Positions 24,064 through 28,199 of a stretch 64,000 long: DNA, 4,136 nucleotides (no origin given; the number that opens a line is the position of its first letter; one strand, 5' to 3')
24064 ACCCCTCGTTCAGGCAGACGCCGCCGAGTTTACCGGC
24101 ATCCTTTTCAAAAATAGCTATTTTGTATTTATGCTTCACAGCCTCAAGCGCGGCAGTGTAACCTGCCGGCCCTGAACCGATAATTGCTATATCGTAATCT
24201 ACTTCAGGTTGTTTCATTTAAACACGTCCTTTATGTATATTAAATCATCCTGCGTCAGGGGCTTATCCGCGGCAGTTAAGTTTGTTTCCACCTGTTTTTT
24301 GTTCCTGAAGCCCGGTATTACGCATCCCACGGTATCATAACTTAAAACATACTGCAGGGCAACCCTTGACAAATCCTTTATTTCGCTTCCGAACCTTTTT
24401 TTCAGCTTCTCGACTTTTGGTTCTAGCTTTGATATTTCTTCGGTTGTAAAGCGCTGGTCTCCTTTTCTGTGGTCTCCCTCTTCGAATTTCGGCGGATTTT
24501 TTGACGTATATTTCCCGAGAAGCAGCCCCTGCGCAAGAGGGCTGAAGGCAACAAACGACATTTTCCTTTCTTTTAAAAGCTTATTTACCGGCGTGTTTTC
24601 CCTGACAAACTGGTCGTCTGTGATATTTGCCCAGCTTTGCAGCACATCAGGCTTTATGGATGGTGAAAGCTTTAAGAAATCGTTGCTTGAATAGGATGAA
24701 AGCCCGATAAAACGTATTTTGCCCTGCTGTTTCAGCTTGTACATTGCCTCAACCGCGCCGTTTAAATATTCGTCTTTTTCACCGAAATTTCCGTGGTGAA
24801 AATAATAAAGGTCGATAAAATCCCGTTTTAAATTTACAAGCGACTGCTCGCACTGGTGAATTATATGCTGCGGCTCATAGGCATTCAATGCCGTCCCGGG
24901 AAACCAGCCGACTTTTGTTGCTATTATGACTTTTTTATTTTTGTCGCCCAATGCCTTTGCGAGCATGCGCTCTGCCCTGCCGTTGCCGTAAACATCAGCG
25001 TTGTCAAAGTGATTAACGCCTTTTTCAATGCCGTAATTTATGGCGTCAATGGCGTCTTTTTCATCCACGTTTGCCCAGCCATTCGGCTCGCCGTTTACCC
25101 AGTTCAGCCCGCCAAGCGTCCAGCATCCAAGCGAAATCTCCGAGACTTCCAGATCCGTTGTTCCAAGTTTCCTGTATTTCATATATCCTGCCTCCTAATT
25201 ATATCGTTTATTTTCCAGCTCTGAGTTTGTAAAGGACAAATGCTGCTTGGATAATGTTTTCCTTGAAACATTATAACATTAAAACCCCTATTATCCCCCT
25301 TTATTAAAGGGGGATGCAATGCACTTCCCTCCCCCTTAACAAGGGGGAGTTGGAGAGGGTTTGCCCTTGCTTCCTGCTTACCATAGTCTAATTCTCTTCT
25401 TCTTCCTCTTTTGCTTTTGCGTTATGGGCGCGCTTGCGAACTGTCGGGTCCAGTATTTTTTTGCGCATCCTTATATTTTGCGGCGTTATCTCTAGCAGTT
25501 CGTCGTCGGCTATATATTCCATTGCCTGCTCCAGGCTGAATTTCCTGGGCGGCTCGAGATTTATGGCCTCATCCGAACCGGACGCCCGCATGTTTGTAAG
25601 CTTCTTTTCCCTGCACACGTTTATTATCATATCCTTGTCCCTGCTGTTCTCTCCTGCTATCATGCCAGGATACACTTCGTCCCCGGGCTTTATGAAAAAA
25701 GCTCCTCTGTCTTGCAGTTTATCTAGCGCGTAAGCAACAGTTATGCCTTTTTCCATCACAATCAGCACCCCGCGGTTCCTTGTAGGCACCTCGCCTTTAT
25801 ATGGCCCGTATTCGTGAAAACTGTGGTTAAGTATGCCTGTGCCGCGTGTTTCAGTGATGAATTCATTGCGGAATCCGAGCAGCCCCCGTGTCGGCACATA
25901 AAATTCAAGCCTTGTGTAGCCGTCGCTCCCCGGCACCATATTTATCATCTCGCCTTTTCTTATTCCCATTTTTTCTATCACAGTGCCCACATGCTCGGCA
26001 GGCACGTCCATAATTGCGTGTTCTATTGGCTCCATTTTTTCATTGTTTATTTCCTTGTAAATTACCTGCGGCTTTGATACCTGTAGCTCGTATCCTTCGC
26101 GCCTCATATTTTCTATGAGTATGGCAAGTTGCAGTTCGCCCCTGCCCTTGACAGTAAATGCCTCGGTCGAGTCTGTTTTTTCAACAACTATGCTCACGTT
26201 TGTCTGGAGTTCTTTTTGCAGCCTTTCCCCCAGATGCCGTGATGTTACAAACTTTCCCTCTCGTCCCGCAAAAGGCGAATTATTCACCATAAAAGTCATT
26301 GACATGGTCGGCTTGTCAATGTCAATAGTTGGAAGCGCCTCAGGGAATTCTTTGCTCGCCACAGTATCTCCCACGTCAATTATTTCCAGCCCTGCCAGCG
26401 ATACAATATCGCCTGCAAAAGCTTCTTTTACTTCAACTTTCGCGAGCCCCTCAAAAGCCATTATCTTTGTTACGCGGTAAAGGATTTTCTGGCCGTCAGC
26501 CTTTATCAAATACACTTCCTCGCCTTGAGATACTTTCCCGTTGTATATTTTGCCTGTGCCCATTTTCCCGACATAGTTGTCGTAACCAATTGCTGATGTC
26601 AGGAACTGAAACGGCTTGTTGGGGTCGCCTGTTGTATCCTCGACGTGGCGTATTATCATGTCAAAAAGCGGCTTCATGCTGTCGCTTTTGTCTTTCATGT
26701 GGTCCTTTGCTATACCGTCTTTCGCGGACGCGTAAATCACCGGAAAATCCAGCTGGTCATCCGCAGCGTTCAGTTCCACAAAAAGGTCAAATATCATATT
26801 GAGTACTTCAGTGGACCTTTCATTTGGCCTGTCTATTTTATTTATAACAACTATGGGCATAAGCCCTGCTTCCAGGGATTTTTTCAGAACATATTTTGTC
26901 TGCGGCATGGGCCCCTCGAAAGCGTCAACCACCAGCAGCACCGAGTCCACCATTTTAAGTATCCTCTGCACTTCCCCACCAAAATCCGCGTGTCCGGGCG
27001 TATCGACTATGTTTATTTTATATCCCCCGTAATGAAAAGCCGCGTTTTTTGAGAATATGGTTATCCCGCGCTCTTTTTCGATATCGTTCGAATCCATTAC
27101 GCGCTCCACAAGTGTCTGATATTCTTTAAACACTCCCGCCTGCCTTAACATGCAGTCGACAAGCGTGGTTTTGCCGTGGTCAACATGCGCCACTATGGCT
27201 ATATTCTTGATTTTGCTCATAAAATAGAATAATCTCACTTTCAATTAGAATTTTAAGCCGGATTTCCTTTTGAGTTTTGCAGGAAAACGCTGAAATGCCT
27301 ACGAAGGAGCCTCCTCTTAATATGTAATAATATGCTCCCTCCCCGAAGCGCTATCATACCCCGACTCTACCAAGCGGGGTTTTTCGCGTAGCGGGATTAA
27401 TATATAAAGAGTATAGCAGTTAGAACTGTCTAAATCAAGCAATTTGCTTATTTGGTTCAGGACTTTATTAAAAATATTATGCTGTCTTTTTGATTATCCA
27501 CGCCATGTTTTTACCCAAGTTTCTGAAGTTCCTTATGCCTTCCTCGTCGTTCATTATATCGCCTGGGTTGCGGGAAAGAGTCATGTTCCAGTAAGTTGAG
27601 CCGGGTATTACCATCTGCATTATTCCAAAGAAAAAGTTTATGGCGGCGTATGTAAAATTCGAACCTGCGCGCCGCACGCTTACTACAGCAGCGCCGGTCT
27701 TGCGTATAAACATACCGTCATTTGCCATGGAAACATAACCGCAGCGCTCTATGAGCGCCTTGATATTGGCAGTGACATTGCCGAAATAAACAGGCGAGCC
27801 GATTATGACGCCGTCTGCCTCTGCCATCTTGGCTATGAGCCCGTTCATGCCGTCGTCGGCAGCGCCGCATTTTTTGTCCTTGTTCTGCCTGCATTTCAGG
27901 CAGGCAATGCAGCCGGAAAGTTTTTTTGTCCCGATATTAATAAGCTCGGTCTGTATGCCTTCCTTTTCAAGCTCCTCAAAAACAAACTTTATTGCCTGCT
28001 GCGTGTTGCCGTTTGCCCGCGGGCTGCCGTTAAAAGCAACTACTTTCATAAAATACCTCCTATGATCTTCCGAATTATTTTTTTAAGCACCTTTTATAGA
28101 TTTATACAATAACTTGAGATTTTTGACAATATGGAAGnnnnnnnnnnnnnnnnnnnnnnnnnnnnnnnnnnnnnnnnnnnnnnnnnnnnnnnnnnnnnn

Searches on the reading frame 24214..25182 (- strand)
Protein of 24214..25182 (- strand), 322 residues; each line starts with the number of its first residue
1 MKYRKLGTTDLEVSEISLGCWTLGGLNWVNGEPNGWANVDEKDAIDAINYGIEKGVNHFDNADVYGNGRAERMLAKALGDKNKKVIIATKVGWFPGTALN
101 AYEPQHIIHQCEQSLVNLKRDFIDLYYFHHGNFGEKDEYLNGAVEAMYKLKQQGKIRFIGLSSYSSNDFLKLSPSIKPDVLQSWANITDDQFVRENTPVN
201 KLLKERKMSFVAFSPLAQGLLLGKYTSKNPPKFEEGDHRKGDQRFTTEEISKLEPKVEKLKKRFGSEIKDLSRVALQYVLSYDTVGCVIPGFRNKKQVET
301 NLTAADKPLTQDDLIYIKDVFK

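Call 91: search_protein_families(library=pfam, proteins=[window:24214-25182:-], max_evalue=0.000001)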
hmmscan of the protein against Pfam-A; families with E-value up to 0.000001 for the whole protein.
window:24214-25182:- (322 aa): 1 family
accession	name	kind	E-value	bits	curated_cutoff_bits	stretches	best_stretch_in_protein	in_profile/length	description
PF00248.27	Aldo_ket_red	-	5.6e-55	186.9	24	1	15-319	1-288/291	Aldo/keto reductase family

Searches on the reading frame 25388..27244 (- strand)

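Call 91: search_protein_families(library=pfam, proteins=[window:25388-27244:-], max_evalue=0.000001)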
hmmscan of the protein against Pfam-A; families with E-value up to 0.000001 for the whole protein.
window:25388-27244:- (618 aa): 5 families
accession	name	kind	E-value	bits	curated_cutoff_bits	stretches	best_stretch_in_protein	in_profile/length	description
PF00009.33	GTP_EFTU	-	1.3e-53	181.8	26.5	1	11-202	2-187/188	Elongation factor Tu GTP binding domain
PF21018.2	BipA_C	-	3.5e-48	162.4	23.8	1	491-599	1-109/110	TypA/BipA C-terminal domain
PF00679.30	EFG_C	-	1.8e-21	76.4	27.9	1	403-488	2-87/89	Elongation factor G C-terminus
PF03144.31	GTP_EFTU_D2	-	3.7e-11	43.7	30.3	1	226-296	1-73/73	Elongation factor Tu domain 2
PF22042.2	EF-G_D2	-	1.1e-09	38.7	27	1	220-296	10-82/84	Elongation factor G domain 2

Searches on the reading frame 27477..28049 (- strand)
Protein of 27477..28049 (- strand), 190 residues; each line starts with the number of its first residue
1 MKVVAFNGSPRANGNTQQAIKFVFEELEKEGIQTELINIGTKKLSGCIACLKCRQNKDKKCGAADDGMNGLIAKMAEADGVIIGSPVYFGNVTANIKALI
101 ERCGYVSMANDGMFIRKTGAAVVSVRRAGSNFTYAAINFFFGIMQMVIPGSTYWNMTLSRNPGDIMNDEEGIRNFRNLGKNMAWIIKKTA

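Call 91: search_protein_families(library=pfam, proteins=[window:27477-28049:-], max_evalue=0.000001)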
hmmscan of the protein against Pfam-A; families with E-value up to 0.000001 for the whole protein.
window:27477-28049:- (190 aa): 2 families
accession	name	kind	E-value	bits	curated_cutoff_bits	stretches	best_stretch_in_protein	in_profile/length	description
PF03358.20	FMN_red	-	6.6e-33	113.9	24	1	1-156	1-147/152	NADPH-dependent FMN reductase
PF02525.22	Flavodoxin_2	-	5.6e-08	33.1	27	1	1-103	1-103/198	Flavodoxin-like fold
